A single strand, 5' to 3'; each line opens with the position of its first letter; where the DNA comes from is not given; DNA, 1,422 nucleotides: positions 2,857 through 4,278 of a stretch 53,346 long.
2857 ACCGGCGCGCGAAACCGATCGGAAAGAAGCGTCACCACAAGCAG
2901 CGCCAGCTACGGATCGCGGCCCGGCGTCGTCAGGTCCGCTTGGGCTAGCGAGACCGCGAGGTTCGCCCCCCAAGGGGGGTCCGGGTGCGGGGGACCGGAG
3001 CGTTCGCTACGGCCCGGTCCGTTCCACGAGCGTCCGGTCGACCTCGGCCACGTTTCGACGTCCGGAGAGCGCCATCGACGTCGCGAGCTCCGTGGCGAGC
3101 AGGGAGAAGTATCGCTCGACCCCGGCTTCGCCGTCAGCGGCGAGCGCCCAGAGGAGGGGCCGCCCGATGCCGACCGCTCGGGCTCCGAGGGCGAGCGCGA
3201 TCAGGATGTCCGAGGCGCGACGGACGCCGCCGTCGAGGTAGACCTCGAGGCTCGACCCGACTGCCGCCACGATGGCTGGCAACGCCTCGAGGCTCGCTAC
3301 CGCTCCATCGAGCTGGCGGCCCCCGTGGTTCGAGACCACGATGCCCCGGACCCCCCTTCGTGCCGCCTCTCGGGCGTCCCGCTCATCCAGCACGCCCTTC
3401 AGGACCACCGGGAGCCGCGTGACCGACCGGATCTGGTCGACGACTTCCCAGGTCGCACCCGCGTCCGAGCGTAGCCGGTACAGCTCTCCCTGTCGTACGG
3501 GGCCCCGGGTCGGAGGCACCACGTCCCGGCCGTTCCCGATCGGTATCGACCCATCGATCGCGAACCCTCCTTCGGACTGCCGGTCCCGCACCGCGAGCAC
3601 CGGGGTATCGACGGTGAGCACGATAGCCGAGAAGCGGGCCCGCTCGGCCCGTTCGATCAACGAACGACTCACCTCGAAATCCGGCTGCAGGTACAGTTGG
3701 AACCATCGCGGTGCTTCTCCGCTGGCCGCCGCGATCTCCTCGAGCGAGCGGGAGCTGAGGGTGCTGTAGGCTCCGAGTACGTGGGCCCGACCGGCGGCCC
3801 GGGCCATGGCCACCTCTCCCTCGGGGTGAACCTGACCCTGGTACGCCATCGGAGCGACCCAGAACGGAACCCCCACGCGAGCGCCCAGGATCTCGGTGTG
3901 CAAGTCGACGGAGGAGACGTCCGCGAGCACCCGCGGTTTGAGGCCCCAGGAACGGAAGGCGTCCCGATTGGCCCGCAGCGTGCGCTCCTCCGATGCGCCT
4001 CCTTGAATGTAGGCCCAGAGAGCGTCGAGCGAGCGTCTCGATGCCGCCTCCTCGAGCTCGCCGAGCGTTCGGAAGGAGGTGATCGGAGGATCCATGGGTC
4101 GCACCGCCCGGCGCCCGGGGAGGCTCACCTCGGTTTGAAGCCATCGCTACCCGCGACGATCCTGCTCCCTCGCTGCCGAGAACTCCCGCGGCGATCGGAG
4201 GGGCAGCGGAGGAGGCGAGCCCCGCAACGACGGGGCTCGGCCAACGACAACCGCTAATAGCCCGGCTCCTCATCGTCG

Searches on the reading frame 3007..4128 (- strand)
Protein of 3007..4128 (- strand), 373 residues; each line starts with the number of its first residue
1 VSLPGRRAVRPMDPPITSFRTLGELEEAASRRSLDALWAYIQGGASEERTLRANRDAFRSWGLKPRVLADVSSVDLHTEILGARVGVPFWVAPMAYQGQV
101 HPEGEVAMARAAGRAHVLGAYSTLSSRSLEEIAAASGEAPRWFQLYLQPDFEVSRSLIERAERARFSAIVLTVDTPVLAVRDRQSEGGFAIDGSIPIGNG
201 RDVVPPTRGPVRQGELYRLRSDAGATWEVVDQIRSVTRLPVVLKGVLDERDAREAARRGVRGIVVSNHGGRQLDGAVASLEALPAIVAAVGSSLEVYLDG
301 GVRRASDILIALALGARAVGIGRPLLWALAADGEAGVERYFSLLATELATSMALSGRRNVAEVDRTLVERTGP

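Call 29: search_protein_families(library=pfam, proteins=[window:3007-4128:-], max_evalue=0.00001)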
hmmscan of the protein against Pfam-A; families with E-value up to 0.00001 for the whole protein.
window:3007-4128:- (373 aa): 1 family
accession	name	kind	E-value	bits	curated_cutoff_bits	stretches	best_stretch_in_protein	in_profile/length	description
PF01070.24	FMN_dh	-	4.4e-120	401.3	24.9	1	31-369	3-349/350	FMN-dependent dehydrogenase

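Call 62: search_protein_families(library=ncbifam, proteins=[window:3007-4128:-], max_evalue=1e-10)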
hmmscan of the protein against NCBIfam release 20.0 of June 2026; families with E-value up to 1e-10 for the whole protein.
window:3007-4128:- (373 aa): 5 families
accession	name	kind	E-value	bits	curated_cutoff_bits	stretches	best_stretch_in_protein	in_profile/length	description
NF008398.0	PRK11197.1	subfamily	8.7e-76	255.2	376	2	222-367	229-374/381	L-lactate dehydrogenase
NF033901.1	L_lactate_LldD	exception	4.8e-66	223.3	550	2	222-366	229-373/377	FMN-dependent L-lactate dehydrogenase LldD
TIGR03966.1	actino_HemFlav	equivalog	4.2e-61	206.8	470.85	2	223-365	232-374/385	pre-mycofactocin synthase MftD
TIGR02708.1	L_lactate_ox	equivalog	1.1e-60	205.6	645.5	1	24-364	18-354/367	L-lactate oxidase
TIGR02151.1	IPP_isom_2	equivalog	1e-15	57.5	281.3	1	291-366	257-332/338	type 2 isopentenyl-diphosphate Delta-isomerase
